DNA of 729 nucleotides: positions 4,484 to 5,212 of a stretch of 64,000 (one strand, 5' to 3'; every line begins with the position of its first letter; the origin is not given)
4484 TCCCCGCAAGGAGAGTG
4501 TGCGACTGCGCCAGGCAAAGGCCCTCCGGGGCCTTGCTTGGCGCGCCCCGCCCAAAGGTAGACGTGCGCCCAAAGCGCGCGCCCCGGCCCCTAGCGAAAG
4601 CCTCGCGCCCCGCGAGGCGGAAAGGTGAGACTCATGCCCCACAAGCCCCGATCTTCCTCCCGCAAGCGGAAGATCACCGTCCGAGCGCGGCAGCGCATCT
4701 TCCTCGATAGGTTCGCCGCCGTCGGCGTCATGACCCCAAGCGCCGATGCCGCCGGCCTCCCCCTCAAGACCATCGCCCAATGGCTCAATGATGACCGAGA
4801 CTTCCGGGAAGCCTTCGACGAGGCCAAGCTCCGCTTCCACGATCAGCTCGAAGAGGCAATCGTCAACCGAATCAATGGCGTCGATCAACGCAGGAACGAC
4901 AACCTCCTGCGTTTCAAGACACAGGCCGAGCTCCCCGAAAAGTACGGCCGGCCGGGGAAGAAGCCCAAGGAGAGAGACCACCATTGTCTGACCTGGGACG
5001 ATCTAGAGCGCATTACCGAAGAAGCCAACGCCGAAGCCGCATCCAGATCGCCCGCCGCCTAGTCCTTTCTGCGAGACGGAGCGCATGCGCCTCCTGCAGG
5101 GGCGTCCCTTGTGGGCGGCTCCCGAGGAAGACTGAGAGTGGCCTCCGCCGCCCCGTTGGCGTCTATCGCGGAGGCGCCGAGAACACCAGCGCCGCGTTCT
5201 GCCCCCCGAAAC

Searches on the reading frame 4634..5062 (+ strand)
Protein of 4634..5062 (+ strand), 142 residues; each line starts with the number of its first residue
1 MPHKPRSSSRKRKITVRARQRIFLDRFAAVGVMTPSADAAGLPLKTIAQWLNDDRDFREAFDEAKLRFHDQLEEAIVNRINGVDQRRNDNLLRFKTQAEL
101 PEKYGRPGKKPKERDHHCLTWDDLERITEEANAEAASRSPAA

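Call 14: search_protein_families(library=pfam, proteins=[window:4634-5062:+], max_evalue=0.01)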
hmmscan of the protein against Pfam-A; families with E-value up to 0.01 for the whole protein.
window:4634-5062:+ (142 aa): 0 families

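Call 15: find_encoding_contigs(protein=window:4634-5062:+, flank=3000, max_places=10)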
Protein window:4634-5062:+ (142 aa): 14 contigs read that carry it; 10 places shown.
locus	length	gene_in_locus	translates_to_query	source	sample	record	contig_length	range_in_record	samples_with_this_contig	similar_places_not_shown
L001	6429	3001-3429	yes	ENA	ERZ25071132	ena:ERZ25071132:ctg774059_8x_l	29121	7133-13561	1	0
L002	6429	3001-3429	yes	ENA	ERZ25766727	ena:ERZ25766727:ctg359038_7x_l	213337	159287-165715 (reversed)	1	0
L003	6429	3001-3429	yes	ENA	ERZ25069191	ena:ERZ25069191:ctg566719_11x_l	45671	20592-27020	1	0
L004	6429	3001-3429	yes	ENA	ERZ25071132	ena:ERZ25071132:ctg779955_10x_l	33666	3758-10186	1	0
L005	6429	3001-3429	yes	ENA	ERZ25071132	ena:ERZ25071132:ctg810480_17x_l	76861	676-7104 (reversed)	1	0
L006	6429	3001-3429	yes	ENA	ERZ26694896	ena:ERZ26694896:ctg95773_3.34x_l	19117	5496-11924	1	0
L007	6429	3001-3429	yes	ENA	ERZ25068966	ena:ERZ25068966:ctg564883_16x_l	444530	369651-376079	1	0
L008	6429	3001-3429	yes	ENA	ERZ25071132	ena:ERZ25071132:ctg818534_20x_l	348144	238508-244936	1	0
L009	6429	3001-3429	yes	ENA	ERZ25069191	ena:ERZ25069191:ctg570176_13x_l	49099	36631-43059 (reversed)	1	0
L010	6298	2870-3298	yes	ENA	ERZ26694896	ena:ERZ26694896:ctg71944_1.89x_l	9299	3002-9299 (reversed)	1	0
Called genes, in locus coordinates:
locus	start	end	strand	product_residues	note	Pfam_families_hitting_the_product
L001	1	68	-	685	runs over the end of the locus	PF03235:GmrSD_N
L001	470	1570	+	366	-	PF05935:Arylsulfotrans, PF14269:Arylsulfotran_2, PF13360:PQQ_2 (weak), PF05935:Arylsulfotrans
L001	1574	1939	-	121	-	PF00903:Glyoxalase, PF13669:Glyoxalase_4, PF18029:Glyoxalase_6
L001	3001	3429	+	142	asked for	-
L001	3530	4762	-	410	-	PF00109:ketoacyl-synt, PF02801:Ketoacyl-synt_C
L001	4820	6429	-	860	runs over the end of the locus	PF17900:Peptidase_M1_N, PF01433:Peptidase_M1, PF11838:ERAP1_C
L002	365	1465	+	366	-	PF05935:Arylsulfotrans, PF14269:Arylsulfotran_2, PF13360:PQQ_2 (weak), PF05935:Arylsulfotrans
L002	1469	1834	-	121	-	PF00903:Glyoxalase, PF13669:Glyoxalase_4, PF18029:Glyoxalase_6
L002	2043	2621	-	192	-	PF02801:Ketoacyl-synt_C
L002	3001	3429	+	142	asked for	-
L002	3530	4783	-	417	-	PF00109:ketoacyl-synt, PF02801:Ketoacyl-synt_C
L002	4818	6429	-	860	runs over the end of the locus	PF17900:Peptidase_M1_N, PF01433:Peptidase_M1, PF11838:ERAP1_C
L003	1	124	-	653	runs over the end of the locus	PF03235:GmrSD_N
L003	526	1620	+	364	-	PF05935:Arylsulfotrans, PF14269:Arylsulfotran_2, PF13360:PQQ_2 (weak), PF05935:Arylsulfotrans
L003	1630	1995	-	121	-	PF00903:Glyoxalase, PF13669:Glyoxalase_4, PF18029:Glyoxalase_6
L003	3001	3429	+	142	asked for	-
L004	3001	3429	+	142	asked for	-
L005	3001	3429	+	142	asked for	-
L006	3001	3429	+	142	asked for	-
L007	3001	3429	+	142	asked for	-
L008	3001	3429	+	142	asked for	-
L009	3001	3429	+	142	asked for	-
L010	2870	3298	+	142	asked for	-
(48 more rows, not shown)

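Call 16: find_homologous_proteins(query=window:4634-5059:+)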
Query window:4634-5059:+ (142 aa): 18 proteins with E <= 0.001 among 57 candidates.
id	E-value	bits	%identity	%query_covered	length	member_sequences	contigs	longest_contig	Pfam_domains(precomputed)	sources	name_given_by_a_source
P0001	4.7e-83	294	94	100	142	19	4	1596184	-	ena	-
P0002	1.1e-74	267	92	100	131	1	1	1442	-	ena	-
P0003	1.9e-73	263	90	100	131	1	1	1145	-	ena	-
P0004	5.4e-67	242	78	96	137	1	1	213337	-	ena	-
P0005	1.2e-53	199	68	92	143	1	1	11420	-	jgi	-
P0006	4.2e-53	197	70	92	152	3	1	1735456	-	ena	-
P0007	5.3e-52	193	70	92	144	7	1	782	-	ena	-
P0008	3.2e-48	181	65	92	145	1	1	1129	-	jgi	-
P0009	4.0e-46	174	64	92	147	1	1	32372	-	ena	-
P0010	5.3e-45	171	68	81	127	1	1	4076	-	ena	-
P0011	3.6e-37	145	50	87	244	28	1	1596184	-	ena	-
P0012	2.7e-35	139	68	72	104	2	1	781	-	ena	-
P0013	1.1e-27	115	47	85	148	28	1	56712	-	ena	-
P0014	2.4e-27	113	51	78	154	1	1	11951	-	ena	-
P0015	2.8e-23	100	46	76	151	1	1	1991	-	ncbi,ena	-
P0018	2.0e-14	72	48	70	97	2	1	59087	-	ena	-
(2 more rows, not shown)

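Call 20: search_protein_families(library=phrogs, proteins=[window:4634-5059:+], max_evalue=1)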
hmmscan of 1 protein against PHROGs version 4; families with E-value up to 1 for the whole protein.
window:4634-5059:+ (142 aa): 2 families
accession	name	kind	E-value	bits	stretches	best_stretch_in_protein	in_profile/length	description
phrog_4044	-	head and packaging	7.1e-13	49.4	1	11-85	20-95/180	terminase small subunit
phrog_1482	-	head and packaging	0.00039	21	1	39-84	39-85/147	terminase small subunit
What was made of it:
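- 4634..5062 (+): ORF142: orphan small-terminase (TerS)-like protein with a basic N-terminus, an HTH and a long helix. phrog_4044 E=7e-13 (call 20).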

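Call 21: find_encoding_contigs(protein=P0004, flank=6000, max_places=4)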
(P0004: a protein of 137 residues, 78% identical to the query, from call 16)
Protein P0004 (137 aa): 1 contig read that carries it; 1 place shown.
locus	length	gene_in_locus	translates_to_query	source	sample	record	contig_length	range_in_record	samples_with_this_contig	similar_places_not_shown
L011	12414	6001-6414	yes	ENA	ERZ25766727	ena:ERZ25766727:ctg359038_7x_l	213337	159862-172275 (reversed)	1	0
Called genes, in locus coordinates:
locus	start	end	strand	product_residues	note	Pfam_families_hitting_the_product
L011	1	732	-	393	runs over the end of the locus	PF00155:Aminotran_1_2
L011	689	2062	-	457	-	PF00202:Aminotran_3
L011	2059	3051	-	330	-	PF04055:Radical_SAM, PF06968:BATS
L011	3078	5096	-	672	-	PF03235:GmrSD_N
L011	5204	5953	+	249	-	-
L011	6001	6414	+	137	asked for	-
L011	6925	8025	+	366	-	PF05935:Arylsulfotrans, PF14269:Arylsulfotran_2, PF13360:PQQ_2 (weak), PF05935:Arylsulfotrans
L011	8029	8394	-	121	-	PF00903:Glyoxalase, PF13669:Glyoxalase_4, PF18029:Glyoxalase_6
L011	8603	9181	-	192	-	PF02801:Ketoacyl-synt_C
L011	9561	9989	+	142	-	-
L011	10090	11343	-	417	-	PF00109:ketoacyl-synt, PF02801:Ketoacyl-synt_C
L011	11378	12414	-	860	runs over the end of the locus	PF17900:Peptidase_M1_N, PF01433:Peptidase_M1, PF11838:ERAP1_C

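Call 22: find_encoding_contigs(protein=P0011, flank=6000, max_places=4)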
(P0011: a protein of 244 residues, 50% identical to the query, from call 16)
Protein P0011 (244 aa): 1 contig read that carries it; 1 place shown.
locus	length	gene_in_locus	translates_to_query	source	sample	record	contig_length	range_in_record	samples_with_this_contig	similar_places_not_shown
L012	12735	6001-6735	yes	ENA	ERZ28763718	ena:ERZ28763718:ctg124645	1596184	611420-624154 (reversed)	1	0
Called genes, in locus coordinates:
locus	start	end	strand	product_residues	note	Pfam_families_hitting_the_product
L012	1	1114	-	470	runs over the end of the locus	PF13522:GATase_6, PF13537:GATase_7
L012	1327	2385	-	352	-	PF00005:ABC_tran, PF08352:oligo_HPY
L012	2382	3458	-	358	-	PF00005:ABC_tran, PF02463:SMC_N (weak), PF08352:oligo_HPY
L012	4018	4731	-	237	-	PF01797:Y1_Tnp (faint)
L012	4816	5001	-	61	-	PF01361:Tautomerase, PF14552:Tautomerase_2 (weak)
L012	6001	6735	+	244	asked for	-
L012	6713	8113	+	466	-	-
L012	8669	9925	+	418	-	PF04860:Phage_portal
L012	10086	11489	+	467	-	PF05065:Phage_capsid (faint)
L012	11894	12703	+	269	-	-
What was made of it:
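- On REP/BIME: There is only a faint Y1_Tnp mark in L012 (call 22).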

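Call 25: find_encoding_contigs(protein=P0006, flank=6000, max_places=3)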
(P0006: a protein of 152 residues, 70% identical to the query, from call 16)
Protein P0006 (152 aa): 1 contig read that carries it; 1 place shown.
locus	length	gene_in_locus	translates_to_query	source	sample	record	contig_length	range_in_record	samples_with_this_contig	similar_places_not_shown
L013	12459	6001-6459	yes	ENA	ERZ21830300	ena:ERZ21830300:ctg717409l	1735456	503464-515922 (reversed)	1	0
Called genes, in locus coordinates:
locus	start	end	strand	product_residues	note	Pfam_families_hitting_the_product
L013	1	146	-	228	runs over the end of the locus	PF13500:AAA_26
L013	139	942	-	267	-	PF00155:Aminotran_1_2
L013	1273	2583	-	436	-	PF00202:Aminotran_3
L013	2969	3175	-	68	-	-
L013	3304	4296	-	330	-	PF04055:Radical_SAM, PF06968:BATS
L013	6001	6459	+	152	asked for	-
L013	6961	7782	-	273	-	PF00109:ketoacyl-synt, PF02801:Ketoacyl-synt_C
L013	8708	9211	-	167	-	PF11838:ERAP1_C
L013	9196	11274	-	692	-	PF17900:Peptidase_M1_N, PF01433:Peptidase_M1, PF11838:ERAP1_C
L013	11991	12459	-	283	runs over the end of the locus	PF00296:Bac_luciferase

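Call 26: find_encoding_contigs(protein=P0009, flank=6000, max_places=3)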
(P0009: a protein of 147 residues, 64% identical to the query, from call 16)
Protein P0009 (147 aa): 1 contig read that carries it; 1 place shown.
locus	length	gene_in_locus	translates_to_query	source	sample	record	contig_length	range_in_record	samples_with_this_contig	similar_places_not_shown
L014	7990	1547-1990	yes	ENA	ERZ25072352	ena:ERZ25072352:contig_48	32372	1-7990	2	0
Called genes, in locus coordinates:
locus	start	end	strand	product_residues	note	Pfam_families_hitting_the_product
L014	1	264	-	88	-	?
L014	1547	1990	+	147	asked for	-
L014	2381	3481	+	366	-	PF14269:Arylsulfotran_2, PF05935:Arylsulfotrans, PF13360:PQQ_2 (weak)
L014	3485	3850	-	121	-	PF00903:Glyoxalase, PF13669:Glyoxalase_4 (weak), PF22677:Ble-like_N (weak), PF18029:Glyoxalase_6 (weak)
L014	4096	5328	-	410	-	PF00109:ketoacyl-synt, PF02801:Ketoacyl-synt_C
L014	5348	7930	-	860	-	PF17900:Peptidase_M1_N, PF01433:Peptidase_M1, PF11838:ERAP1_C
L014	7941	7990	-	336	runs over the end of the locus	PF00296:Bac_luciferase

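Call 27: find_encoding_contigs(protein=P0013, flank=6000, max_places=3)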
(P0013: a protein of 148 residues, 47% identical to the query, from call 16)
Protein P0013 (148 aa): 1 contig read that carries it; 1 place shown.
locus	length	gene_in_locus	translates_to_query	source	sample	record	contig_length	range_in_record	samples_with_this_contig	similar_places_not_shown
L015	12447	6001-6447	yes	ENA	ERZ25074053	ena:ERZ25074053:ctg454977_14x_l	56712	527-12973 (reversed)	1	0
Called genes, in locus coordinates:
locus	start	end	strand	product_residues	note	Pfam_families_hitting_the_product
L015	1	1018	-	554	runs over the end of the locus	PF01555:N6_N4_Mtase, PF04471:Mrr_cat (weak), PF22722:NA-iREase1 (weak)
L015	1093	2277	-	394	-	PF01702:TGT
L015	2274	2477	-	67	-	-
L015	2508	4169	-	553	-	PF01202:SKI, PF00465:Fe-ADH (weak), PF13685:Fe-ADH_2, PF01761:DHQ_synthase, PF24621:DHQS_C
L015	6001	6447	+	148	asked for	-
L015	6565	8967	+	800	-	-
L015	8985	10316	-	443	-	PF07510:GmrSD_C, PF05901:Excalibur (weak)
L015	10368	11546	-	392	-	PF01264:Chorismate_synt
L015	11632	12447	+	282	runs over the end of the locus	PF00215:OMPdecase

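Call 28: find_encoding_contigs(protein=P0018, flank=6000, max_places=3)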
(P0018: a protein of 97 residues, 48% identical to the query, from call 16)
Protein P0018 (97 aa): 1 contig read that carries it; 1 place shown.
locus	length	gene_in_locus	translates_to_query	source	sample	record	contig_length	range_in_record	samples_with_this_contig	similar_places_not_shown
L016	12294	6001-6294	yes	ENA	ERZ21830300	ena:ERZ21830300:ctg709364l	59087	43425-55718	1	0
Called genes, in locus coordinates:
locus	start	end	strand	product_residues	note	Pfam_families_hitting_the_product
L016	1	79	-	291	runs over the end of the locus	-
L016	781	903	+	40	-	-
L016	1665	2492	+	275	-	PF00899:ThiF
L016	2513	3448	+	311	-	PF00291:PALP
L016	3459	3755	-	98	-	-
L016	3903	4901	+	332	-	PF04392:ABC_sub_bind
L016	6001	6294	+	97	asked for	-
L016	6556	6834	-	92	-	PF01323:DSBA (weak)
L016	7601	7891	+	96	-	PF00076:RRM_1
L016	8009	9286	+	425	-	PF02515:CoA_transf_3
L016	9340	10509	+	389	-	PF02771:Acyl-CoA_dh_N, PF02770:Acyl-CoA_dh_M, PF00441:Acyl-CoA_dh_1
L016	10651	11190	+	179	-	PF24777:DUF7700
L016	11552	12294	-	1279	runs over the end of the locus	PF13086:AAA_11, PF13245:AAA_19 (weak), PF13604:AAA_30 (faint), PF13086:AAA_11 (weak), PF13087:AAA_12, PF18741:MTES_1575, PF01396:Zn_ribbon_Top1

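Call 46: search_protein_families(library=pfam, proteins=[L015:6565-8967:+, L012:6713-8113:+, L012:6001-6735:+], max_evalue=0.01)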
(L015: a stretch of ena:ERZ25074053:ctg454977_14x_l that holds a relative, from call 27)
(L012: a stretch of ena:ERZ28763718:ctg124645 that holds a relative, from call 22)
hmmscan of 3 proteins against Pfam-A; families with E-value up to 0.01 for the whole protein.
L015:6565-8967:+ (800 aa): 8 families
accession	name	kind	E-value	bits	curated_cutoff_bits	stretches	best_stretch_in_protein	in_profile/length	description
PF00560.39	LRR_1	-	4.1e-66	205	20.6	2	341-363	1-23/23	Leucine Rich Repeat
PF12799.13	LRR_4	-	1.2e-50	168.8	27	9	292-329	1-37/44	Leucine Rich repeats (2 copies)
PF13855.12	LRR_8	-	2.8e-44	149.1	27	10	313-352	22-61/61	Leucine rich repeat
PF23598.1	LRR_14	-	2e-43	148.9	40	6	161-253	59-148/353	Leucine-rich repeat region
PF24758.1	LRR_At5g56370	-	6.2e-11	42.8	27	0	291-348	10-69/227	FBD-associated F-box protein At5g56370, LRR repeats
PF13516.12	LRR_6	-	0.00065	20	23.4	0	714-728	3-17/24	Leucine Rich repeat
PF24141.1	LRR_ComC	-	0.0021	18.2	27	0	660-755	185-273/288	EGF-like domain-containing protein ComC LRR domain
PF25019.1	LRR_R13L1-DRL21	-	0.0098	16.2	27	0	284-324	84-125/127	R13L1/DRL21 LRRs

L012:6713-8113:+ (466 aa): 0 families

L012:6001-6735:+ (244 aa): 2 families
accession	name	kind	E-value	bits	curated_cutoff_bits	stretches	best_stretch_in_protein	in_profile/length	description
PF16677.11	GP3_package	-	0.00074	20.1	29.4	0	137-190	31-86/105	DNA-packaging protein gp3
PF20901.3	Sf6_terminase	-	0.0017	18.8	27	0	142-195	19-73/106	Bacteriophage Sf6, terminase small subunit-like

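Call 52: predict_structure(alignment_id=A3)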
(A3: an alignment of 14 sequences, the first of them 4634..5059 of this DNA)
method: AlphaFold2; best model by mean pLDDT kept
length: 142 residues; sequences in the alignment: 14
mean_pLDDT: 70.2   pTM: 0.46
mean pLDDT of the five models: 70.2, 69.4, 68.8, 68.6, 66.1
residues with pLDDT >= 90: 25; 70-90: 40; 50-70: 64; < 50: 13
segments of 3 or more residues with pLDDT < 50: 112-114, 139-142
pLDDT, mean of each block of 10 residues (from residue 1): 61 79 90 87 90 91 89 78 55 52 53 50 59 54 43
secondary structure, 60 per line:
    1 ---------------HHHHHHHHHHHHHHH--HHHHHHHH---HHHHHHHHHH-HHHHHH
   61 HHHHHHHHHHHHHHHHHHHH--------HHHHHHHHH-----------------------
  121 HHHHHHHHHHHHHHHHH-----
elements in order: H16-30 H33-40 H44-53 H55-80 H89-97 H121-137

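Call 55: fold_search(model_id=the predicted structure, library=pdb)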
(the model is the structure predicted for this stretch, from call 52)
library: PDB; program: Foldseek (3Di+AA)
matches with E <= 10: 55; with E <= 0.001: 0
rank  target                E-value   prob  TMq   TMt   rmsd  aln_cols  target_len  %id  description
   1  4dzp_B                2.3e-01  0.94  0.39  0.42  15.5       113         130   15  Crystal structure of the terminase small subunit gp1 with R48A mutation of the bacterial virus sf6 (released 2012-10-17)
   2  2ao9_D                2.6e-01  0.85  0.35  0.44  12.1       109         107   16  Structural Genomics, The crystal structure of a Phage protein (phBC6A51) from Bacillus cereus ATCC 14579 (released 2005-09-27)
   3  3hef_B                2.7e-01  0.91  0.38  0.41  15.5       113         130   15  Crystal structure of the bacteriophage Sf6 terminase small subunit (released 2010-02-09)
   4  2ao9_G                2.7e-01  0.87  0.35  0.45  11.7       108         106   16  Structural Genomics, The crystal structure of a Phage protein (phBC6A51) from Bacillus cereus ATCC 14579 (released 2005-09-27)
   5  2ao9_F                2.7e-01  0.85  0.35  0.43  12.8       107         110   18  Structural Genomics, The crystal structure of a Phage protein (phBC6A51) from Bacillus cereus ATCC 14579 (released 2005-09-27)
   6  2ao9_C                2.9e-01  0.75  0.32  0.37  12.9       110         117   16  Structural Genomics, The crystal structure of a Phage protein (phBC6A51) from Bacillus cereus ATCC 14579 (released 2005-09-27)
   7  2ao9_B                3.0e-01  0.82  0.35  0.41  12.9       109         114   17  Structural Genomics, The crystal structure of a Phage protein (phBC6A51) from Bacillus cereus ATCC 14579 (released 2005-09-27)
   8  4dzj_B                3.6e-01  0.90  0.39  0.42  15.5       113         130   15  Crystal structure of the terminase small subunit gp1 with K59E mutation of the bacterial virus sf6 (released 2012-10-17)
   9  3hef_A                5.9e-01  0.77  0.38  0.43  15.5       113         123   16  Crystal structure of the bacteriophage Sf6 terminase small subunit (released 2010-02-09)
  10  2ao9_A                6.2e-01  0.63  0.35  0.40  12.9       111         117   17  Structural Genomics, The crystal structure of a Phage protein (phBC6A51) from Bacillus cereus ATCC 14579 (released 2005-09-27)
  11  4dzj_A                8.4e-01  0.72  0.38  0.43  15.8       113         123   15  Crystal structure of the terminase small subunit gp1 with K59E mutation of the bacterial virus sf6 (released 2012-10-17)
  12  2ao9_H                8.9e-01  0.57  0.35  0.42  12.8       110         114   17  Structural Genomics, The crystal structure of a Phage protein (phBC6A51) from Bacillus cereus ATCC 14579 (released 2005-09-27)
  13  2ao9_I                8.9e-01  0.21  0.24  0.31  12.3       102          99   16  Structural Genomics, The crystal structure of a Phage protein (phBC6A51) from Bacillus cereus ATCC 14579 (released 2005-09-27)
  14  5yzg_L                1.2e+00  0.13  0.23  0.09  34.9       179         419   15  The Cryo-EM Structure of Human Catalytic Step I Spliceosome (C complex) at 4.1 angstrom resolution (released 2018-08-08)
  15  5lj3_O                1.3e+00  0.13  0.24  0.18  23.7       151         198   13  Structure of the core of the yeast spliceosome immediately after branching (released 2016-08-03)
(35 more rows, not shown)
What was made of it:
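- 4634..5062 (+): AF2 model pLDDT about 90 for residues 16-80; the top PDB fold hits are all small terminases but weak (E about 0.2, prob up to 0.94; calls 52, 55).
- Phage link: ORF142 matches TerS (calls 20, 55).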

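Call 64: search_protein_families(library=phrogs, proteins=[L012:6713-8113:+, L012:8669-9925:+, L012:10086-11489:+, L012:11894-12703:+, L012:6001-6735:+, L012:4018-4731:-], max_evalue=0.001)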
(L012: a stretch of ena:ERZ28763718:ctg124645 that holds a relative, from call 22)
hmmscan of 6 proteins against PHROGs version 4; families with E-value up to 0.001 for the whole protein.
L012:6713-8113:+ (466 aa): 3 families
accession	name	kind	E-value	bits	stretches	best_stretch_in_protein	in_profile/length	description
phrog_2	-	head and packaging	4.9e-41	142.3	1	19-459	252-596/807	terminase large subunit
phrog_5902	-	unknown function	4.5e-35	122.6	1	25-326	26-328/359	-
phrog_7579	-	head and packaging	1.5e-05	25.3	1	63-244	27-202/239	terminase large subunit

L012:8669-9925:+ (418 aa): 8 families
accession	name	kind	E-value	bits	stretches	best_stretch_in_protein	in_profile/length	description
phrog_12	-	head and packaging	1.7e-78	266.2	2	50-338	89-365/646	portal protein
phrog_2662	-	head and packaging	3.1e-77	261.7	1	43-412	56-412/717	portal protein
phrog_5929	-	head and packaging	1.2e-31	110.8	2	210-339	7-133/228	portal protein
phrog_2271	-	head and packaging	3.1e-11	42.8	1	40-412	36-390/859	portal protein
phrog_68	-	head and packaging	2.5e-07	30.7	1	159-336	140-325/344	portal protein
phrog_11323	-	unknown function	2.7e-07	31.7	0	300-339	2-41/130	-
phrog_21454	-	unknown function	2e-06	28.2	0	231-336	7-111/320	-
phrog_37955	-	head and packaging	0.0008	18.6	0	390-415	462-487/945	portal protein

L012:10086-11489:+ (467 aa): 3 families
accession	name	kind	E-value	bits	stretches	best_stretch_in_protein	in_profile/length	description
phrog_10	-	head and packaging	1.1e-09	38.8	1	32-393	297-578/752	major head protein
phrog_1623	-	head and packaging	0.00035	21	1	159-456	35-299/305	virion structural protein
phrog_617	-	head and packaging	0.0006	19.8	1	176-325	381-506/626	major head protein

L012:11894-12703:+ (269 aa): 1 family
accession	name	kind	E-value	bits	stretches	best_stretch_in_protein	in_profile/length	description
phrog_442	-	connector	6.8e-09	36.4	1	3-140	85-208/270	head-tail adaptor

L012:6001-6735:+ (244 aa): 5 families
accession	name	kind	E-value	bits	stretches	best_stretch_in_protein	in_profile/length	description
phrog_4044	-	head and packaging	4.2e-20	73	2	41-108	11-79/180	terminase small subunit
phrog_7344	-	head and packaging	0.00023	22.4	0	65-107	28-65/161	terminase small subunit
phrog_3064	-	head and packaging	0.00026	21.5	0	78-115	90-127/175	terminase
phrog_606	-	head and packaging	0.00053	21.1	0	136-196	66-117/167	terminase small subunit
phrog_1482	-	head and packaging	0.0009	19.9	0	140-192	31-84/147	terminase small subunit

L012:4018-4731:- (237 aa): 0 families
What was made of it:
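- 4634..5062 (+): Homologue P0011 precedes TerL-portal-major head protein-adaptor (calls 22, 64).
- On Small terminase (TerS) family, for ORF142: phrog_4044 E=7e-13; P0011 E=4e-20 (calls 20, 64)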

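Call 65: search_protein_families(library=padloc, proteins=[window:4634-5059:+], max_evalue=0.01)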
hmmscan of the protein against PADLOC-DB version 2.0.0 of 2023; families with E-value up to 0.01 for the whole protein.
window:4634-5059:+ (142 aa): 0 families
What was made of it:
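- On Type III toxin-antitoxin (ToxIN-like): ORF142 matches TerS profiles and has no PADLOC hit (calls 20, 65).
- ORF142 is TerS-like, not a ToxN/AbiQ-type RNase, and has no PADLOC hit (calls 20, 65).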

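Call 66: search_protein_families(library=ncbifam, proteins=[window:4634-5059:+], max_evalue=0.001)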
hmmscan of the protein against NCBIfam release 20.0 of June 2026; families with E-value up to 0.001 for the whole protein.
window:4634-5059:+ (142 aa): 0 families

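Call 87: search_dna_similar(query=window:4634-5059:+, collection=phages, mode=protein, max_rows=15, max_evalue=0.001)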
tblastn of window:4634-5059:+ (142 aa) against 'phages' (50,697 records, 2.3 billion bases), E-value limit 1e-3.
No match.

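Call 88: search_solved_structures(query=A3, max_evalue=1)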
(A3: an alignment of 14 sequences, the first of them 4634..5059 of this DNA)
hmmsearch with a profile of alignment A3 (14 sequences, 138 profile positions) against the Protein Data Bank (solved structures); distinct sequences matched with E-value up to 1: 1.
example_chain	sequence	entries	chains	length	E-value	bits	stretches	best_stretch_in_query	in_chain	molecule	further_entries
6ahx_A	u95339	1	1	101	0.55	13.1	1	3-91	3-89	Putative cytosolic protein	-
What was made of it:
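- The TerS assignment rests on one profile hit plus context; PDB fold hits are weak, and Pfam, NCBIfam and PDB sequence searches give nothing (calls 14, 55, 66, 88).
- Tried and rejected: A PDB sequence search with the protein profile gave nothing significant (call 88).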
